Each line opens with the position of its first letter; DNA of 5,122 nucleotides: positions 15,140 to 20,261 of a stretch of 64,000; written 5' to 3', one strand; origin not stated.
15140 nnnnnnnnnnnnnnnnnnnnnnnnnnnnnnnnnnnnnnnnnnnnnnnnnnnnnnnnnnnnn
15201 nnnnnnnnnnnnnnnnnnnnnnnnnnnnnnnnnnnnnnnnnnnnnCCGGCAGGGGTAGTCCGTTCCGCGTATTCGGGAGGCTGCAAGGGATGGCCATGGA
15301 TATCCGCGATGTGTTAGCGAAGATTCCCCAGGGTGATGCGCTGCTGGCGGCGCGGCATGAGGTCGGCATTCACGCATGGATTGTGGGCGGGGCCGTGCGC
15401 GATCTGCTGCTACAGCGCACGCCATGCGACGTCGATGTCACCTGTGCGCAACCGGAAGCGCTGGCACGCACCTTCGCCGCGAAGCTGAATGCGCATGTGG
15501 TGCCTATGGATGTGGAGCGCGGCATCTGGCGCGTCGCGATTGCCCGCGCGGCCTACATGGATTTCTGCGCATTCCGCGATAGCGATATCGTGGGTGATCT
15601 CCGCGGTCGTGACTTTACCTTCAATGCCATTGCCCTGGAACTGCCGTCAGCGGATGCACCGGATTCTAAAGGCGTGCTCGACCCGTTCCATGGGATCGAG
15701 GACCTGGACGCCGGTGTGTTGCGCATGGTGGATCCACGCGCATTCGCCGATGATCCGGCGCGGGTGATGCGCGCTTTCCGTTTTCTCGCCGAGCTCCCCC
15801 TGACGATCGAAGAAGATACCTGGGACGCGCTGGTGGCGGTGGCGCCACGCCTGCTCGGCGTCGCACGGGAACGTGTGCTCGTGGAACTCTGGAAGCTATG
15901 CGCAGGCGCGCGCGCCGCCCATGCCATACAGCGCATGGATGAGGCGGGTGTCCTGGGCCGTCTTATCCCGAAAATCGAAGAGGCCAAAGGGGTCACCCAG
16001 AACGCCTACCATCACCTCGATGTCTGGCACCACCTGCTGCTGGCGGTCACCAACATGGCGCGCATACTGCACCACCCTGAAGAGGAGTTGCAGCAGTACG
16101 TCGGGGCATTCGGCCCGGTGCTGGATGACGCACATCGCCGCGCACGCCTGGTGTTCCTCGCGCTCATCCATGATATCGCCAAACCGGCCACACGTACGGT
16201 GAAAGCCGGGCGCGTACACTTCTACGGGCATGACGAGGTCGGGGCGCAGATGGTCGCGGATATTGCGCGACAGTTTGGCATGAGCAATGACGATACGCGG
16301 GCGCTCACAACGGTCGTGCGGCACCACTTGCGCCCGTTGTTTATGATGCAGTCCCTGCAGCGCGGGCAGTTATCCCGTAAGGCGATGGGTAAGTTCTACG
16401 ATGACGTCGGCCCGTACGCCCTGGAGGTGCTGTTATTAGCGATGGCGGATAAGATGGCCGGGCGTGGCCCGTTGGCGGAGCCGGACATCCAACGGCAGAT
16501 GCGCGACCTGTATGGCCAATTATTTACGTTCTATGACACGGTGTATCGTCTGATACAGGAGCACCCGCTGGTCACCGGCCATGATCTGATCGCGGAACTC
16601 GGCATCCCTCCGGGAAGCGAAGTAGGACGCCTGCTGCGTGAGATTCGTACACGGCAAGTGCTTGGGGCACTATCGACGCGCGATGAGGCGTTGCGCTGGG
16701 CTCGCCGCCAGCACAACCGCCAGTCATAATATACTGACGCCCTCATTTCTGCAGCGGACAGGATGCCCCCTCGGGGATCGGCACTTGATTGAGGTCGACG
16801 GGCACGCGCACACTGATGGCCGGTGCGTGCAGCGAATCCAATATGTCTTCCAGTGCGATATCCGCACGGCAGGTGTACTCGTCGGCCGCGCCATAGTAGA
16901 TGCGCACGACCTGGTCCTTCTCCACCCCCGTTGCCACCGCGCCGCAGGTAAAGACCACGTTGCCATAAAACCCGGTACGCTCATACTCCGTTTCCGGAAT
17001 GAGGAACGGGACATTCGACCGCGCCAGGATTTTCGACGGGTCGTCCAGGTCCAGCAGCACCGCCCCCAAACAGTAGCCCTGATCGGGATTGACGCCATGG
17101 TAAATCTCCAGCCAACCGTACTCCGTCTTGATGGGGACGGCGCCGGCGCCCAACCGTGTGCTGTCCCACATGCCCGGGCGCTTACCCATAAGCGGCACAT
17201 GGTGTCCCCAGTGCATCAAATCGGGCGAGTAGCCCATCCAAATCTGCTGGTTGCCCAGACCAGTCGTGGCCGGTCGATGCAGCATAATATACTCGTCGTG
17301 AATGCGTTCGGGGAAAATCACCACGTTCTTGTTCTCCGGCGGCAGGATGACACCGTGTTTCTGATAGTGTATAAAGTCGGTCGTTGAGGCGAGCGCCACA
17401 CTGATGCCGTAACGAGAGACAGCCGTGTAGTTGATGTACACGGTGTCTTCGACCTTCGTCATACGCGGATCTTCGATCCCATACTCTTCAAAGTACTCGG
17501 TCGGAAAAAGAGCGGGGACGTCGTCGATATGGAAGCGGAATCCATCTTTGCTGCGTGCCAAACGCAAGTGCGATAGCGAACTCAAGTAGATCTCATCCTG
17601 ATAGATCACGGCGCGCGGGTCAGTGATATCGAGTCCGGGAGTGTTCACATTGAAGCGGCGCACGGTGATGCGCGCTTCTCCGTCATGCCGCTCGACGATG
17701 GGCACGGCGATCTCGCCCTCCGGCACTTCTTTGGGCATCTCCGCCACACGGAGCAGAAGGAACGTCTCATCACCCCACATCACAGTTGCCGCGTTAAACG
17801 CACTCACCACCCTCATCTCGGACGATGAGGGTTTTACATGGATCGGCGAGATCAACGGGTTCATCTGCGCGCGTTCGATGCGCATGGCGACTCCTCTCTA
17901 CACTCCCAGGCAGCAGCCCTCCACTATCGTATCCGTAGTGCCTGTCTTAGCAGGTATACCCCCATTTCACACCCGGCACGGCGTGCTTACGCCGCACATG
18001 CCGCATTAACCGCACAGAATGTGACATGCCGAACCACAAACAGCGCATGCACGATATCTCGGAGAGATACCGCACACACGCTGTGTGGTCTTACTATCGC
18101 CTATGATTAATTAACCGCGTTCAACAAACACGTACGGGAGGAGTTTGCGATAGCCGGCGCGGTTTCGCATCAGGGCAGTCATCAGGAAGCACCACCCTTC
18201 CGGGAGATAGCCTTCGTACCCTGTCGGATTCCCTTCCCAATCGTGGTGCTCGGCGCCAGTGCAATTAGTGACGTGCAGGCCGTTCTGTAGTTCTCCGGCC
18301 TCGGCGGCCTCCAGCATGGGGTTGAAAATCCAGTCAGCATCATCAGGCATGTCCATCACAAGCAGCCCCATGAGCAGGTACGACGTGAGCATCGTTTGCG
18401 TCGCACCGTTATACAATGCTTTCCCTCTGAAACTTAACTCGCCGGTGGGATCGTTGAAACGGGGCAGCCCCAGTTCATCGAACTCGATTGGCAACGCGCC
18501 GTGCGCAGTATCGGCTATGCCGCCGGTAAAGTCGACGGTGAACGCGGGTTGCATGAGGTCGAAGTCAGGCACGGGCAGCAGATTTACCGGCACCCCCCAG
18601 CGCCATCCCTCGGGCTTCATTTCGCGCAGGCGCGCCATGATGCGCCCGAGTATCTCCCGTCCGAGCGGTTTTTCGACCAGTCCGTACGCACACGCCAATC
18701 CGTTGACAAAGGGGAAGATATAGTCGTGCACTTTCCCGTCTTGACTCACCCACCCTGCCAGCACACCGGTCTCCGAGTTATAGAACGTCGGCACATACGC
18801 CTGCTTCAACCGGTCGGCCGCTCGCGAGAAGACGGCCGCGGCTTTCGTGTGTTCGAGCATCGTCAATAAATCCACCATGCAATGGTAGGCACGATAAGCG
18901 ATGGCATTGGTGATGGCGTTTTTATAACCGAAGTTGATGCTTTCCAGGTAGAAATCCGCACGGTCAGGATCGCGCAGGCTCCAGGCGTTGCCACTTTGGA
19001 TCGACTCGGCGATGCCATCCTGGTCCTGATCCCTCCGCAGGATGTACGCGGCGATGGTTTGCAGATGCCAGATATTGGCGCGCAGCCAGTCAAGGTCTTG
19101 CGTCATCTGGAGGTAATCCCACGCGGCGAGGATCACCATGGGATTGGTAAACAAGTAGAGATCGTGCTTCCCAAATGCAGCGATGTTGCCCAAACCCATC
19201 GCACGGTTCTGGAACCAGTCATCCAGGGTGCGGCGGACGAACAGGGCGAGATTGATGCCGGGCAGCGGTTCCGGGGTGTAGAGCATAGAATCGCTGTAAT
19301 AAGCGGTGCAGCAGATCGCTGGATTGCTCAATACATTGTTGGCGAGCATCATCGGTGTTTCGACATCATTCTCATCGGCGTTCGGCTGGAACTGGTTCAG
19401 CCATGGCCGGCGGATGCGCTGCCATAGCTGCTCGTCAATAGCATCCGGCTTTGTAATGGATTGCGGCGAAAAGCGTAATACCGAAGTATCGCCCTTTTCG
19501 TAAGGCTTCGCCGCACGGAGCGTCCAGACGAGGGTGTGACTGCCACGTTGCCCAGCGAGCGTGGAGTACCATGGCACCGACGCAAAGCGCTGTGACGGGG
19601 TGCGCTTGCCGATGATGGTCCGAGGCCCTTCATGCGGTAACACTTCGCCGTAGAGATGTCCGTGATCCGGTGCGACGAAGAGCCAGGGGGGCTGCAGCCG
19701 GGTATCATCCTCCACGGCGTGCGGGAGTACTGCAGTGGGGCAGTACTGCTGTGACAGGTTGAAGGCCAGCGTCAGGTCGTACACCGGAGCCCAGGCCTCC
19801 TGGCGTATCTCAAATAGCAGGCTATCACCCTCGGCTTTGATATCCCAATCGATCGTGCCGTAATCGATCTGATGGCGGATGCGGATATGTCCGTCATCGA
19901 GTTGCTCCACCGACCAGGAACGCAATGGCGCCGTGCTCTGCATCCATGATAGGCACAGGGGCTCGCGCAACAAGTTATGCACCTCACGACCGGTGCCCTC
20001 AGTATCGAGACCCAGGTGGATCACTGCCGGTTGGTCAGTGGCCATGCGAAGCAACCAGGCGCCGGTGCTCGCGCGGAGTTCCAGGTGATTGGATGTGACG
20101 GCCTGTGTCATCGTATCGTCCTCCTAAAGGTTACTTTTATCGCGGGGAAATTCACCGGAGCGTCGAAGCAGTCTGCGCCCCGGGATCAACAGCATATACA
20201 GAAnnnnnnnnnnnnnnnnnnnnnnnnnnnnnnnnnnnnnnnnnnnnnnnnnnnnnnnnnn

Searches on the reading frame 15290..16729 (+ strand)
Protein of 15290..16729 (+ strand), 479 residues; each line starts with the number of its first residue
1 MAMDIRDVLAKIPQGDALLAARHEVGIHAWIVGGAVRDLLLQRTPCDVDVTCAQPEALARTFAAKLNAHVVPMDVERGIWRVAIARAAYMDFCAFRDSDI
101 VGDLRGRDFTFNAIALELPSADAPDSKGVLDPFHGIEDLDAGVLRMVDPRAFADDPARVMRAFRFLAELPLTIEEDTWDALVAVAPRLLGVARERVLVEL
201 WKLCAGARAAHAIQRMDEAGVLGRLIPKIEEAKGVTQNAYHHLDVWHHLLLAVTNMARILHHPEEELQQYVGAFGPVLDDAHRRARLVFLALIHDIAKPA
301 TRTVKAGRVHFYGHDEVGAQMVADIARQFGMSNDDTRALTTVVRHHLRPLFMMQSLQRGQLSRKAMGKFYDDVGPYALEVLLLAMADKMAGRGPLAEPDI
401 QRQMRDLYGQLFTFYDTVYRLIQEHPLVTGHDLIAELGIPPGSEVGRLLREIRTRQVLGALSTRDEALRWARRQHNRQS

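Call 70: search_protein_families(library=pfam, proteins=[window:15290-16729:+], max_evalue=0.001)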
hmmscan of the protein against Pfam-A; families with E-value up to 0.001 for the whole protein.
window:15290-16729:+ (479 aa): 4 families
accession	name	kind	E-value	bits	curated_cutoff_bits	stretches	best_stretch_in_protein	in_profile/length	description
PF01743.26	PolyA_pol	-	1.5e-16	61.3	23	1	29-145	1-126/126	Poly A polymerase head domain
PF12627.12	PolyA_pol_RNAbd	-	7.7e-11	42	22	1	171-231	2-62/64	Probable RNA and SrmB- binding site of polymerase A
PF01966.28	HD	-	1.2e-07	32.5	22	1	272-389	20-113/116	HD domain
PF13735.12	tRNA_NucTran2_2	-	4.1e-07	30.5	27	1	423-468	99-145/149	tRNA nucleotidyltransferase domain 2 putative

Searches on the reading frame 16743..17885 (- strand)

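Call 70: search_protein_families(library=pfam, proteins=[window:16743-17885:-], max_evalue=0.001)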
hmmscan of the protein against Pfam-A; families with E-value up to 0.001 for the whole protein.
window:16743-17885:- (380 aa): 1 family
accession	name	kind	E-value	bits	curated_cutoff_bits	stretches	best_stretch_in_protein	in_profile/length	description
PF04041.19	Glyco_hydro_130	-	4.2e-55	187.4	26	1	100-352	60-318/320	beta-1,4-mannooligosaccharide phosphorylase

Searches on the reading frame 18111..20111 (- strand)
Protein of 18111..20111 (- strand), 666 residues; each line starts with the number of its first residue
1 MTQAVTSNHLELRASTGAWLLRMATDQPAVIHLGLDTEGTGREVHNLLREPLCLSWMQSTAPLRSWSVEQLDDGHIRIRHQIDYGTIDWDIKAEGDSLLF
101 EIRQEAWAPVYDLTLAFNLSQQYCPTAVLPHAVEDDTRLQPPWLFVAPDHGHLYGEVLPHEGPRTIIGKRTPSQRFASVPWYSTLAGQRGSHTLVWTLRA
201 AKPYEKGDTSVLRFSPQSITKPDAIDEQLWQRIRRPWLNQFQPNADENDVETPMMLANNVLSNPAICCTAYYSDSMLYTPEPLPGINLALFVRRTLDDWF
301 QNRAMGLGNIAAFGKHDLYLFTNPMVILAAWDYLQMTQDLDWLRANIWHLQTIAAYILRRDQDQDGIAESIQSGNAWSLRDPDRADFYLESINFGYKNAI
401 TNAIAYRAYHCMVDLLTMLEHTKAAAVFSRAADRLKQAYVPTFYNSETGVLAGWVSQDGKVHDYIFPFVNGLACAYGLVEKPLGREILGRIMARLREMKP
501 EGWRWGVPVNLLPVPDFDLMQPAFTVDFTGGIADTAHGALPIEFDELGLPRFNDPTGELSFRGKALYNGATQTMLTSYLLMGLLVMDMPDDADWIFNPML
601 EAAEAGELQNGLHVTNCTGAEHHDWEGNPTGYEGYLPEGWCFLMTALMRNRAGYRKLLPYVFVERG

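Call 70: search_protein_families(library=pfam, proteins=[window:18111-20111:-], max_evalue=0.001)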
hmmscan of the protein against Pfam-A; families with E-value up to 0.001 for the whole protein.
window:18111-20111:- (666 aa): 1 family
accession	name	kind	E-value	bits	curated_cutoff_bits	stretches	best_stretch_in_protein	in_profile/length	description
PF17389.8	Bac_rhamnosid6H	-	3.1e-05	23.9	24.5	1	325-472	102-236/339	Bacterial alpha-L-rhamnosidase 6 hairpin glycosidase domain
